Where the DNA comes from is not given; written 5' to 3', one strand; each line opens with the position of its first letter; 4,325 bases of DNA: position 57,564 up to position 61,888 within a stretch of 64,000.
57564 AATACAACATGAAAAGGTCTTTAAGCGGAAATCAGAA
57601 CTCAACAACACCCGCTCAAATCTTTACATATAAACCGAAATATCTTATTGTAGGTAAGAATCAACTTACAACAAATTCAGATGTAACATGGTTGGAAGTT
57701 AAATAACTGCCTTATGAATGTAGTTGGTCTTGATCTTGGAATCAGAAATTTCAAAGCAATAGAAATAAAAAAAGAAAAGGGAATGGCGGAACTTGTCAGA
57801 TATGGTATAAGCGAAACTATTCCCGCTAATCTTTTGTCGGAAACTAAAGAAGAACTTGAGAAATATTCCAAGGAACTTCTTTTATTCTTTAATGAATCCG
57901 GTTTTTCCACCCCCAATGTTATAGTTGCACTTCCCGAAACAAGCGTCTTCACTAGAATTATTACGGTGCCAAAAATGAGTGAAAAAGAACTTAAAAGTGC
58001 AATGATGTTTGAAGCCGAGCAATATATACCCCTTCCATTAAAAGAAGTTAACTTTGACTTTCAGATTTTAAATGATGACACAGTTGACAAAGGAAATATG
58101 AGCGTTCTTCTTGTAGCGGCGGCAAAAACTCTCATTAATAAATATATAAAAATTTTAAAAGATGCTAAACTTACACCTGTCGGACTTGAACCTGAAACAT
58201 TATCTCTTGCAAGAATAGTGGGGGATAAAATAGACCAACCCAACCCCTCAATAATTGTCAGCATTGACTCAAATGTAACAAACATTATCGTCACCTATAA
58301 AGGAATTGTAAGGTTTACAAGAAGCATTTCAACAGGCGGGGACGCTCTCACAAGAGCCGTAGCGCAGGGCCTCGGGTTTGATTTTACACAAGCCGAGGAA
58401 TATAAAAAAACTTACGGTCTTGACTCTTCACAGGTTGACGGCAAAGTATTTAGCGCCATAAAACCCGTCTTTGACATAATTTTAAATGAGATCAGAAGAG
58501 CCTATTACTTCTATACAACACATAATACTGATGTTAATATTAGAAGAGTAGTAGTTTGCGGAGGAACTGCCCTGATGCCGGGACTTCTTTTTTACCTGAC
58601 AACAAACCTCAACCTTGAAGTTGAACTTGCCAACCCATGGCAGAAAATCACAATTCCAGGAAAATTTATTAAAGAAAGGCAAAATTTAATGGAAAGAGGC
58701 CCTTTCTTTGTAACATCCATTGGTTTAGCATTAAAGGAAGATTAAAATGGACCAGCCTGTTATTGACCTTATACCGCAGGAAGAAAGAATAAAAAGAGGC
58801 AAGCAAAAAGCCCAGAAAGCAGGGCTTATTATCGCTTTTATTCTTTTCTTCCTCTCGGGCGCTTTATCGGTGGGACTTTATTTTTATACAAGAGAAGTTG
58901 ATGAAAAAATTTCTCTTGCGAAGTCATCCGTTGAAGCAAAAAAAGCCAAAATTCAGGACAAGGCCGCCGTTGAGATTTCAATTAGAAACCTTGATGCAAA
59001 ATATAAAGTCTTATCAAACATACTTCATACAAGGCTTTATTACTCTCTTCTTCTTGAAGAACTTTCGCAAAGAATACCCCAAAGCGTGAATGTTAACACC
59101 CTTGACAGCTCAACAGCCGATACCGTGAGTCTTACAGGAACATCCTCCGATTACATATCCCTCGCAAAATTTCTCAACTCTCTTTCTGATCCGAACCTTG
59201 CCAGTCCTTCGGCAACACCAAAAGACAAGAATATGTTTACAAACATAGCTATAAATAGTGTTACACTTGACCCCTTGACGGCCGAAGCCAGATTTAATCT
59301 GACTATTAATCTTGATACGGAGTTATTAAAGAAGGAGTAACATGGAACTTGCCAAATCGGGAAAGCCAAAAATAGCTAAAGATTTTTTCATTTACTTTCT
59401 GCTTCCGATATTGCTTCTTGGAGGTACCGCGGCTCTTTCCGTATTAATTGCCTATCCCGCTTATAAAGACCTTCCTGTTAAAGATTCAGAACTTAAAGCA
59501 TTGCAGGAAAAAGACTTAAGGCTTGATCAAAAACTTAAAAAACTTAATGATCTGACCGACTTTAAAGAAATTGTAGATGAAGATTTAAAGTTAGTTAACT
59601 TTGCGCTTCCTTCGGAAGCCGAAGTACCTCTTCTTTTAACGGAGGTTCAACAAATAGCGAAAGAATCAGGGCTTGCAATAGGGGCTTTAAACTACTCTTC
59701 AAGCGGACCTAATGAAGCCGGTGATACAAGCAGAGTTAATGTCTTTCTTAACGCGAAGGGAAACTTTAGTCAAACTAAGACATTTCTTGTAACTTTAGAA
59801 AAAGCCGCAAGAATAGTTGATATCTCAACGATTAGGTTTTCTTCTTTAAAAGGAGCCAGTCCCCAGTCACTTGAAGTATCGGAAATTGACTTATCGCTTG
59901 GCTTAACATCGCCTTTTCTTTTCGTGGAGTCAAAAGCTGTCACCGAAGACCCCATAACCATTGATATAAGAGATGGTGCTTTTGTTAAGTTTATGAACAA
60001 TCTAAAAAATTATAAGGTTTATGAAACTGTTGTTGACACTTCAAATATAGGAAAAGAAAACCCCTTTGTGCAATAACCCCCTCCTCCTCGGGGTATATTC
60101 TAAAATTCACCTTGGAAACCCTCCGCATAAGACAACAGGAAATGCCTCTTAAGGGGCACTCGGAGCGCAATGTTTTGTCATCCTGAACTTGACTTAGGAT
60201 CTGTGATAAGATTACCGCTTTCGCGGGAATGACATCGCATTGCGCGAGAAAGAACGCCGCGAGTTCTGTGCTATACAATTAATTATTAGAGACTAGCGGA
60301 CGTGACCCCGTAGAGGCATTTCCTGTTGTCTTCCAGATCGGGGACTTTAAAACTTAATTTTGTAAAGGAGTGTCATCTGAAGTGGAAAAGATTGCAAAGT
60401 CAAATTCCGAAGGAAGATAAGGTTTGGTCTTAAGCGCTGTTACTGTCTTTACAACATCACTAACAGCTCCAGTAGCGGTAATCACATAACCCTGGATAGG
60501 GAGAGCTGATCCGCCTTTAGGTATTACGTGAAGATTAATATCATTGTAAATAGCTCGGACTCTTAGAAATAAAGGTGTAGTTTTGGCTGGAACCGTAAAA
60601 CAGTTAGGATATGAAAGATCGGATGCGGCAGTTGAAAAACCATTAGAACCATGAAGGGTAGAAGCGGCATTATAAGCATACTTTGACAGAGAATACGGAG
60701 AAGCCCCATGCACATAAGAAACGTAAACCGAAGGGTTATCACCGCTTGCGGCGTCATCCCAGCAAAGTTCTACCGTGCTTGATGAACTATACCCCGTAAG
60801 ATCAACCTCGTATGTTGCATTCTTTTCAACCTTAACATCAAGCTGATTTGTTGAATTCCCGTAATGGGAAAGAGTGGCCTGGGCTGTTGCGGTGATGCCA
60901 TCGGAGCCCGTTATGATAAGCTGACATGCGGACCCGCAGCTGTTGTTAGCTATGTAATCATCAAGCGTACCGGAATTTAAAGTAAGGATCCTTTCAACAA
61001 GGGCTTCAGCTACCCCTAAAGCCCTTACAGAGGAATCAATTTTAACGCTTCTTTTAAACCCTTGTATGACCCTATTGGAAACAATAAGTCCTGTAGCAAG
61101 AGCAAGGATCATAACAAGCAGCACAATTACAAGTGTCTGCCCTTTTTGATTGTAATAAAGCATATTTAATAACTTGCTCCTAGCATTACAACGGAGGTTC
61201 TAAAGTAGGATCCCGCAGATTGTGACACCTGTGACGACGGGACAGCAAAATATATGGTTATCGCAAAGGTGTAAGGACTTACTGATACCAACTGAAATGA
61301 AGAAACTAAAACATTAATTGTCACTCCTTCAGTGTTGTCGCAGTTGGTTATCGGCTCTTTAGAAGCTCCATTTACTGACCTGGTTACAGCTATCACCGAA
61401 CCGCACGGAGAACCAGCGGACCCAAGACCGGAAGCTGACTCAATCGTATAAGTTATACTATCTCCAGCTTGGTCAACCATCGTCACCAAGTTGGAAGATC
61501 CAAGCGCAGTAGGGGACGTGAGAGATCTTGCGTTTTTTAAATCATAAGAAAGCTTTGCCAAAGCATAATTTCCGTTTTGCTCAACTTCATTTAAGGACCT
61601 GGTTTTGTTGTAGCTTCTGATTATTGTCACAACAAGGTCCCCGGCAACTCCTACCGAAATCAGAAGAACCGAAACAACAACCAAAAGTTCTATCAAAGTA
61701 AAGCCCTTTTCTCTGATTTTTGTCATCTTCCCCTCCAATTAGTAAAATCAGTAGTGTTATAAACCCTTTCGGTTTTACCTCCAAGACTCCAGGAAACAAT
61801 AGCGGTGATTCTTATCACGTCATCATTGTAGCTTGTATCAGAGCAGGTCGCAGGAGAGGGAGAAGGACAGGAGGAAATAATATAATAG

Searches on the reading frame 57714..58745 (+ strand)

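Call 17: search_protein_families(library=pfam, proteins=[window:57714-58745:+], max_evalue=0.01)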
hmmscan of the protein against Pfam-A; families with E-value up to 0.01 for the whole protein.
window:57714-58745:+ (343 aa): 4 families
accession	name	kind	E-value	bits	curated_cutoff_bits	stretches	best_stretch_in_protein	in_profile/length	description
PF11104.14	PilM_2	-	5.1e-50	170.8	27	1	5-341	1-338/340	Type IV pilus assembly protein PilM;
PF14450.12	FtsA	-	1.3e-09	39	31.8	1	187-335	8-125/127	Cell division protein FtsA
PF06723.19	MreB_Mbl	-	5.7e-08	32.4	27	1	244-316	241-314/327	MreB/Mbl protein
PF25216.1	Volactin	-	5.3e-07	29.9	35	1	181-299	170-291/321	Volactin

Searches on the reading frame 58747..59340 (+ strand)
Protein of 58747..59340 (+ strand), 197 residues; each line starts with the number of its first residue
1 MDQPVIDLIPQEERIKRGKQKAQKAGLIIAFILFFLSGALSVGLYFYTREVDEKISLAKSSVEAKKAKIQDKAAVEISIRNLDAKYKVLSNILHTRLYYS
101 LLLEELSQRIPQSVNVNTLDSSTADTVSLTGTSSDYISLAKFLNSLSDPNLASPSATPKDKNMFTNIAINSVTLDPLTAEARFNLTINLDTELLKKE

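Call 17: search_protein_families(library=pfam, proteins=[window:58747-59340:+], max_evalue=0.01)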
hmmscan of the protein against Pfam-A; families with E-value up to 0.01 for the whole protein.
window:58747-59340:+ (197 aa): 1 family
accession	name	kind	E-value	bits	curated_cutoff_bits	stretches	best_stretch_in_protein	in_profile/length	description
PF05137.18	PilN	-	1.5e-06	28.6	22.8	1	102-148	2-47/78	Fimbrial assembly protein (PilN)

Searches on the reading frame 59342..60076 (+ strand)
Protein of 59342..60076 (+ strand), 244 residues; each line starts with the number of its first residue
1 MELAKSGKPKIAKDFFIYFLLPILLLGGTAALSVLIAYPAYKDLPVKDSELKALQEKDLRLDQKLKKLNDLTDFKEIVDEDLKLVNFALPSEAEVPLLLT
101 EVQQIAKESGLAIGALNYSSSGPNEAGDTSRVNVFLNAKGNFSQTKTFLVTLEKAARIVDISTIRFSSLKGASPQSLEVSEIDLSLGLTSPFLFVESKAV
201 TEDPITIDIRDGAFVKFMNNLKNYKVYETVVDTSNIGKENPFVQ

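Call 17: search_protein_families(library=pfam, proteins=[window:59342-60076:+], max_evalue=0.01)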
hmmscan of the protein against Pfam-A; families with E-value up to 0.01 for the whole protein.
window:59342-60076:+ (244 aa): 1 family
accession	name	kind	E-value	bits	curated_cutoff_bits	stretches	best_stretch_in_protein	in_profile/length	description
PF04350.18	PilO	-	1.2e-11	45.4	22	1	53-179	10-134/145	Pilus assembly protein, PilO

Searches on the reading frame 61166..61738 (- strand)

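Call 17: search_protein_families(library=pfam, proteins=[window:61166-61738:-], max_evalue=0.01)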
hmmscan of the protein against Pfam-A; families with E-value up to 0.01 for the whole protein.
window:61166-61738:- (190 aa): 1 family
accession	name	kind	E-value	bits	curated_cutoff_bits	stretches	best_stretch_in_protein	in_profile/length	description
PF07963.17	N_methyl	-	1.2e-06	28.3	21.2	1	9-32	3-26/27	Prokaryotic N-terminal methylation motif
